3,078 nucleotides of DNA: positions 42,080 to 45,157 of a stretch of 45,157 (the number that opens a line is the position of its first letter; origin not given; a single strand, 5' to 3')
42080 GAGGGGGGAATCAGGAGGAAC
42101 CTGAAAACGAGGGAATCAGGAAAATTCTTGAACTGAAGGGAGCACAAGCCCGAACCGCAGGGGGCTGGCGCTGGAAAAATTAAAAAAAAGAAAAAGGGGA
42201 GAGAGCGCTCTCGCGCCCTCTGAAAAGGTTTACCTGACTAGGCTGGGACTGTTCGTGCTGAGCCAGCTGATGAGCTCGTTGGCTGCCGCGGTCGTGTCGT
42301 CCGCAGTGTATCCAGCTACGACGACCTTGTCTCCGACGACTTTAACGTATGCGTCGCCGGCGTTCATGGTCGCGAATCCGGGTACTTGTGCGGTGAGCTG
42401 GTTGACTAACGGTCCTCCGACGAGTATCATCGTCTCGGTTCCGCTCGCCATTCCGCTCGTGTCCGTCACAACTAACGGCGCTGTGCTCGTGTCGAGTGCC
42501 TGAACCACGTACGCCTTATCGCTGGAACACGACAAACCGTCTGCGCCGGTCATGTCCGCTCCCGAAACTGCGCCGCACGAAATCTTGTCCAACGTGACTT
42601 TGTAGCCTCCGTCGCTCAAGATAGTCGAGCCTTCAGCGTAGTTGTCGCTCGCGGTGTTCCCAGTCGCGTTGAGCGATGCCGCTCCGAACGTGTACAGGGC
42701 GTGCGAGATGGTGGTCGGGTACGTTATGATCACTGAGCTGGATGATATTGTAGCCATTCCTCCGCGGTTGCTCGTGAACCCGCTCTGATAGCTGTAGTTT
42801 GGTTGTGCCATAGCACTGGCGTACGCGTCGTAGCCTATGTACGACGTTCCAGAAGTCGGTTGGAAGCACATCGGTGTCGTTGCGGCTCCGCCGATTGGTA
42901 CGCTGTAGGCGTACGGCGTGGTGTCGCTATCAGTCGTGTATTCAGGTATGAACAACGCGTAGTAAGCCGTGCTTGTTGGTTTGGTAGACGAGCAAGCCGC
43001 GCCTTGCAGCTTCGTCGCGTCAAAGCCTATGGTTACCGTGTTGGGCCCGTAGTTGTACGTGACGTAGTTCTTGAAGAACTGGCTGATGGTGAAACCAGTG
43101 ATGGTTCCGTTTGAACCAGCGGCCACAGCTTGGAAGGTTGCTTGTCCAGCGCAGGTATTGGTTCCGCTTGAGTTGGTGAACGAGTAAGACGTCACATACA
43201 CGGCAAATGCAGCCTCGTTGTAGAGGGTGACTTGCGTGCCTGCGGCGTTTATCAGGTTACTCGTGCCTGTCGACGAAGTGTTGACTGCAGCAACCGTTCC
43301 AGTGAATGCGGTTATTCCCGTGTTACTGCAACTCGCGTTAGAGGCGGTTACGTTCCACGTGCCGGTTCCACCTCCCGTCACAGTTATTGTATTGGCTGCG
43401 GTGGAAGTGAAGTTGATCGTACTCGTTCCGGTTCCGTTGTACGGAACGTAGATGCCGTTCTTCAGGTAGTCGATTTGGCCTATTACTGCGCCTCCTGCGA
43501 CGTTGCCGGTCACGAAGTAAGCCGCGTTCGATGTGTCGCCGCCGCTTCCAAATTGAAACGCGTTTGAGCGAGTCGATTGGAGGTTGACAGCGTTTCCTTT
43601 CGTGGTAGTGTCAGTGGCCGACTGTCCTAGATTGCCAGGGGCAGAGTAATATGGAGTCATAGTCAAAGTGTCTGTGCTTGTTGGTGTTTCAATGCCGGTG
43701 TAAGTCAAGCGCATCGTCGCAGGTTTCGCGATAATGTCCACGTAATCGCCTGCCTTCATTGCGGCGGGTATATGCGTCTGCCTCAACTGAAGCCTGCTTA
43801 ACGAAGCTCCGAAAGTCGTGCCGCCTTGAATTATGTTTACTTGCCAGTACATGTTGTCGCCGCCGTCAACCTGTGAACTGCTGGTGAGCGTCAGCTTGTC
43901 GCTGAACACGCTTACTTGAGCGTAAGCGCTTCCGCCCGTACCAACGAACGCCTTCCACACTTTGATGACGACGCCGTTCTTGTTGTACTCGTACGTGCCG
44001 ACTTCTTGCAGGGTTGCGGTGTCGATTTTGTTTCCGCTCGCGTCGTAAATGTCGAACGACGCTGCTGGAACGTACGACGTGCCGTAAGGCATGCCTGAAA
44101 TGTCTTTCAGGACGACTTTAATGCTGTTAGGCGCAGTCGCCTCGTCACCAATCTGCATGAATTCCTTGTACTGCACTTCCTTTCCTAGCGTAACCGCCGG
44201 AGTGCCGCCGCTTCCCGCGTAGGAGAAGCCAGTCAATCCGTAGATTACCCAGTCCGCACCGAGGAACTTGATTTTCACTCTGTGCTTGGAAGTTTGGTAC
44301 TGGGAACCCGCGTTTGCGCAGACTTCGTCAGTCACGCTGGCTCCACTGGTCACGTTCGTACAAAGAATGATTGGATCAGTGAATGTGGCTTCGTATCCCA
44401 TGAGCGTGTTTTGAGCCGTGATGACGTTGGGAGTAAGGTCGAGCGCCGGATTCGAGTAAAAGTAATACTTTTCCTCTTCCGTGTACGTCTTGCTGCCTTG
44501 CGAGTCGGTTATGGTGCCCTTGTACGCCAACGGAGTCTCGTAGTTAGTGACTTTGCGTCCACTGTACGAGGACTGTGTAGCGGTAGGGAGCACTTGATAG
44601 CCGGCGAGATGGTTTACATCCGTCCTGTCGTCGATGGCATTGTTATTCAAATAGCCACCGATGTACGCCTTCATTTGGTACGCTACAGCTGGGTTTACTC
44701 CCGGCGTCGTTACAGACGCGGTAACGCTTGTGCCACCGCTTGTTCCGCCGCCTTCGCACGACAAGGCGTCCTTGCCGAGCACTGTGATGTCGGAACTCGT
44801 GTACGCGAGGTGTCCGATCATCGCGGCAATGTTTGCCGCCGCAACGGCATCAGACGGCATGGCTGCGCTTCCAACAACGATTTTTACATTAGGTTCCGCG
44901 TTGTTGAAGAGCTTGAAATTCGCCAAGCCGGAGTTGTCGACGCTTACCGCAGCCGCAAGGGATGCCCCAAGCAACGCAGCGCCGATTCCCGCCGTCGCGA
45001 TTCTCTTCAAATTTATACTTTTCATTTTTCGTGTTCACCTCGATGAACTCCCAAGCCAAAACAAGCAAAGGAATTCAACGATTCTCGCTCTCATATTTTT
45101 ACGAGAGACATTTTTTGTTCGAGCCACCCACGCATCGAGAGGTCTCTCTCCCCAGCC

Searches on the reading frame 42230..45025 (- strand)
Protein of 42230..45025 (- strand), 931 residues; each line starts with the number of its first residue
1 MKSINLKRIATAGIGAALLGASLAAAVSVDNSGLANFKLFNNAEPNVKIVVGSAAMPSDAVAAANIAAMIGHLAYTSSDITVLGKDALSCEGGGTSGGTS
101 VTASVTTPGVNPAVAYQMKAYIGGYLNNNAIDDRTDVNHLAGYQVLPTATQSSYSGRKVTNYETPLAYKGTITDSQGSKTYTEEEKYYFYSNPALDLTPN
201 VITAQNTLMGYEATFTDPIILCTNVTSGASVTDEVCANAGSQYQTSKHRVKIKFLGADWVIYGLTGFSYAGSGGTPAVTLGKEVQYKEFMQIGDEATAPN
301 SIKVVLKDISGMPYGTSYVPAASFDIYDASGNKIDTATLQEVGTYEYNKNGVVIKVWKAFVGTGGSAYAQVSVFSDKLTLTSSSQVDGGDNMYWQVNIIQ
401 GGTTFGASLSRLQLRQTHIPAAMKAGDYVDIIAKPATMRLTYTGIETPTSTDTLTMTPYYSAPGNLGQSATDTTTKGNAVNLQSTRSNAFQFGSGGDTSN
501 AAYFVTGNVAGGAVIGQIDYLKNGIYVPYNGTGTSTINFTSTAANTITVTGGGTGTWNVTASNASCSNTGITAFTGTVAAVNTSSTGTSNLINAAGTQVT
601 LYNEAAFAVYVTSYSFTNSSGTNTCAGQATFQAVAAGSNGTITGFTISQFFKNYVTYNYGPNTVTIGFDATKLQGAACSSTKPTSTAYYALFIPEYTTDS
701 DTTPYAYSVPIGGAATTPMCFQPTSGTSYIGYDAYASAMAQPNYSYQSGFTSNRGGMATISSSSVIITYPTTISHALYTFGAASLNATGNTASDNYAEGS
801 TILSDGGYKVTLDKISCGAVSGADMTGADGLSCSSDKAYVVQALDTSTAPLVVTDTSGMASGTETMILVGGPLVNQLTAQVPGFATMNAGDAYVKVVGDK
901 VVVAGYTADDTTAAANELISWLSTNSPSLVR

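Call 9: search_protein_families(library=pfam, proteins=[window:42230-45025:-], max_evalue=0.01)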
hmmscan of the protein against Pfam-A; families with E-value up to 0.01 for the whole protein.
window:42230-45025:- (931 aa): 1 family
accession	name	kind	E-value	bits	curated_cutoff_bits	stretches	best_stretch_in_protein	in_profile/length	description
PF05124.17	S_layer_C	-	1.1e-20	74.4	23.9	1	40-920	10-175/177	S-layer like family, outer domain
